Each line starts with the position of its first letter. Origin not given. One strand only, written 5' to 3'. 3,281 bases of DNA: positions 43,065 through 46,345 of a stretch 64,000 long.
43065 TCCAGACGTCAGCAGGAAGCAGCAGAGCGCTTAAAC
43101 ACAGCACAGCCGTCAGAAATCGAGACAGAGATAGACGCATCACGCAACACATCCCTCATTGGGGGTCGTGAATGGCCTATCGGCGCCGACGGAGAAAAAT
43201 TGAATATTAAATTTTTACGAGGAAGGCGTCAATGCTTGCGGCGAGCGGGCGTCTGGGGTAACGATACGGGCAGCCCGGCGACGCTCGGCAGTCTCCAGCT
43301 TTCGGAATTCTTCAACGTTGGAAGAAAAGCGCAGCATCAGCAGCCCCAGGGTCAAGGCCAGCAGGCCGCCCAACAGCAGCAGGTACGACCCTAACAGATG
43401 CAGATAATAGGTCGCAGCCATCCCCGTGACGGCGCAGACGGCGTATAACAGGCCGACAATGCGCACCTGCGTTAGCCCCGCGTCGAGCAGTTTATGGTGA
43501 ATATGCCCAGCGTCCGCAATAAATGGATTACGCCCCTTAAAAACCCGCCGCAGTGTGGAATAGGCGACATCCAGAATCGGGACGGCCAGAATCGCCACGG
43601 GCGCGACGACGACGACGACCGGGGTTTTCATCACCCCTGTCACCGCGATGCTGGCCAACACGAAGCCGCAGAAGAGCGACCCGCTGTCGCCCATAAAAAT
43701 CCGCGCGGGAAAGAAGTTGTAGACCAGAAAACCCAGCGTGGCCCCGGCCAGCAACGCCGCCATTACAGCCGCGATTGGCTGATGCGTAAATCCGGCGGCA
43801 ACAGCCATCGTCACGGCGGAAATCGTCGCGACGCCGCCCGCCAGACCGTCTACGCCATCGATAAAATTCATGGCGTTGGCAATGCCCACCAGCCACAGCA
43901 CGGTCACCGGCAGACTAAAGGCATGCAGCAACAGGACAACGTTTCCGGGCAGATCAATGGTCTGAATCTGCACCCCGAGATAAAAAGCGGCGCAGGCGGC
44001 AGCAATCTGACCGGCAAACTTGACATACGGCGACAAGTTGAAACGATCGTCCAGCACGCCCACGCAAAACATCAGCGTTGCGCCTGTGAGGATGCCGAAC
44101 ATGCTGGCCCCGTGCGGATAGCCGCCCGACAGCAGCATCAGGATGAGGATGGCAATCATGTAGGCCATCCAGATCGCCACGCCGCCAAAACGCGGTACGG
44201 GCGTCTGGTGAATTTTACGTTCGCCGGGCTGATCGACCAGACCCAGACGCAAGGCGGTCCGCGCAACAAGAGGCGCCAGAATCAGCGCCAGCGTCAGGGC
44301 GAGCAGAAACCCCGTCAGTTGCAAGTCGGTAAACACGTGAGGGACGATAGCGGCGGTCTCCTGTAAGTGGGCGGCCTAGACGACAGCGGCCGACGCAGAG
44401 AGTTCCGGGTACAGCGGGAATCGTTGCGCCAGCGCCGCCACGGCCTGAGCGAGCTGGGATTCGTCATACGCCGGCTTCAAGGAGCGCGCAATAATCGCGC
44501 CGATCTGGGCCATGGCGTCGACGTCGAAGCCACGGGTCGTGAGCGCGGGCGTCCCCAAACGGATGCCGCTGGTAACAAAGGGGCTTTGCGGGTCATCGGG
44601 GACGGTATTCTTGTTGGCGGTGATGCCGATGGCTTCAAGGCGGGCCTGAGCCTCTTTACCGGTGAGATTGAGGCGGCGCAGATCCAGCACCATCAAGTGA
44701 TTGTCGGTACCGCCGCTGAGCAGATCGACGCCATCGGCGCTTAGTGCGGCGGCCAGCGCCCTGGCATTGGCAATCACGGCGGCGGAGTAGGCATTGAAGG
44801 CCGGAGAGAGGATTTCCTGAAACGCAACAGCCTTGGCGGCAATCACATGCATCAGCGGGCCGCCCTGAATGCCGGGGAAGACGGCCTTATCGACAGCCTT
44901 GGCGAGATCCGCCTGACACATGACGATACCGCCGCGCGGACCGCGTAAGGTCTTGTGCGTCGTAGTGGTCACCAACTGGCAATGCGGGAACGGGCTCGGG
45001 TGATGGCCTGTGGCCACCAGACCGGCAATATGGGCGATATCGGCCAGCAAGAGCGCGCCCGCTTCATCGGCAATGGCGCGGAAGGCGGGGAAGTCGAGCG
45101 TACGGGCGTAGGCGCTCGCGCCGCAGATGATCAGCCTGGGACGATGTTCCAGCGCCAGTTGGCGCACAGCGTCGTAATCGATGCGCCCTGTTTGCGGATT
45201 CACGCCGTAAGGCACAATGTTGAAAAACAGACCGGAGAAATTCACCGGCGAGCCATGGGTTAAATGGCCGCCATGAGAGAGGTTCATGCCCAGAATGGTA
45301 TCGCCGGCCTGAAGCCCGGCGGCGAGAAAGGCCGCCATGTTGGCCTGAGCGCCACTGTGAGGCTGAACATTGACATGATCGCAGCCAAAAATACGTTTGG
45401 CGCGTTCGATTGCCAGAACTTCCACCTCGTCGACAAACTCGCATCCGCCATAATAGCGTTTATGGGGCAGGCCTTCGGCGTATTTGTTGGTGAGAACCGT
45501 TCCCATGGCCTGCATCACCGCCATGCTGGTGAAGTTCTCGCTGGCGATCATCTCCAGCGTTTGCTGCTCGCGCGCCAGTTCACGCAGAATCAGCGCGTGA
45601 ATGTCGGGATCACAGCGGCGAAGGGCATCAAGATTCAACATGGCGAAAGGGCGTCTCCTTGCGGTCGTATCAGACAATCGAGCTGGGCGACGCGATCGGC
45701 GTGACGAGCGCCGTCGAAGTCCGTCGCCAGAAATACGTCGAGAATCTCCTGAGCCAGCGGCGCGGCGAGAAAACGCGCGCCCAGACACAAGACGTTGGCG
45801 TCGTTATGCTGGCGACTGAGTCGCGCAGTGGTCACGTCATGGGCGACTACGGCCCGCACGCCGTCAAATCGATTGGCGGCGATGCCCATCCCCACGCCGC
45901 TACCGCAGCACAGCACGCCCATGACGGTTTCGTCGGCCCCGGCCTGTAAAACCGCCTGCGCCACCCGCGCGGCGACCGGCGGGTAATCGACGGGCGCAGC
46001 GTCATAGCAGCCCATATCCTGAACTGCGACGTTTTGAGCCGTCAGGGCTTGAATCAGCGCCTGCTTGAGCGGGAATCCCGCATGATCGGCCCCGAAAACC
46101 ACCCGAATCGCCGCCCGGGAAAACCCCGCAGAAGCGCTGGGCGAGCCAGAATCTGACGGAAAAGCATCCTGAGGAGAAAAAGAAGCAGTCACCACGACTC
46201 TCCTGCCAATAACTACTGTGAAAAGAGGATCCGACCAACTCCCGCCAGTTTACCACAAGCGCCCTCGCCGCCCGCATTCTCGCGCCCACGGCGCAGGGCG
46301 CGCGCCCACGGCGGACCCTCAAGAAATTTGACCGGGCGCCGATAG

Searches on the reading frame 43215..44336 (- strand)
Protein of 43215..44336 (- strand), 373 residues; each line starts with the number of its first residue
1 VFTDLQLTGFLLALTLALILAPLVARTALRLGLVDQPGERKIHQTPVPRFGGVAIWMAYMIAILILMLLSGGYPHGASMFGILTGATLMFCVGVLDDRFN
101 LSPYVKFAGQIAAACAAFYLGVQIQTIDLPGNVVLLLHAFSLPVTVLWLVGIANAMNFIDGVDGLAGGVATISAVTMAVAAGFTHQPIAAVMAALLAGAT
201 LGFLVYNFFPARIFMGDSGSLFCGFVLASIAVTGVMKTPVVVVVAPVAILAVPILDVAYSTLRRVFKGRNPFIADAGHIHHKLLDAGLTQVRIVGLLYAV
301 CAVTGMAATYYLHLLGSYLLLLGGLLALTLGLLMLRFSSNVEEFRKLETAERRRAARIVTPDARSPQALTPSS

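Call 16: search_protein_families(library=pfam, proteins=[window:43215-44336:-], max_evalue=0.001)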
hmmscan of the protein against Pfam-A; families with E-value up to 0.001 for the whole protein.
window:43215-44336:- (373 aa): 1 family
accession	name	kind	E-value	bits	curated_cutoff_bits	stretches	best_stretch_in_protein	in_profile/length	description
PF00953.26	Glycos_transf_4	-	1e-40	139.8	27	1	80-234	2-159/160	Glycosyl transferase family 4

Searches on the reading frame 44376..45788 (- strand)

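Call 16: search_protein_families(library=pfam, proteins=[window:44376-45788:-], max_evalue=0.001)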
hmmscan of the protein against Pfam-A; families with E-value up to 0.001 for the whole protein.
window:44376-45788:- (470 aa): 3 families
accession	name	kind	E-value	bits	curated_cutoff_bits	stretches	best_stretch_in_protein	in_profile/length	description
PF00464.25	SHMT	-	2.3e-160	534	27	1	57-433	2-399/399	Serine hydroxymethyltransferase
PF00155.27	Aminotran_1_2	-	3.8e-08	33.3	19.7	1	137-373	64-313/361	Aminotransferase class I and II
PF01041.23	DegT_DnrJ_EryC1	-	1.4e-05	24.9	19.8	1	142-293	44-188/360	DegT/DnrJ/EryC1/StrS aminotransferase family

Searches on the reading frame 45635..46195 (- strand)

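Call 16: search_protein_families(library=pfam, proteins=[window:45635-46195:-], max_evalue=0.001)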
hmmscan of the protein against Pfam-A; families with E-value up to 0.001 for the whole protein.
window:45635-46195:- (186 aa): 1 family
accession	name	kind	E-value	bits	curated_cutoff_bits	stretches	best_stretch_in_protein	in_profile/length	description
PF02502.23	LacAB_rpiB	-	1.4e-49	168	24.7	1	32-172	1-138/138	Ribose/Galactose Isomerase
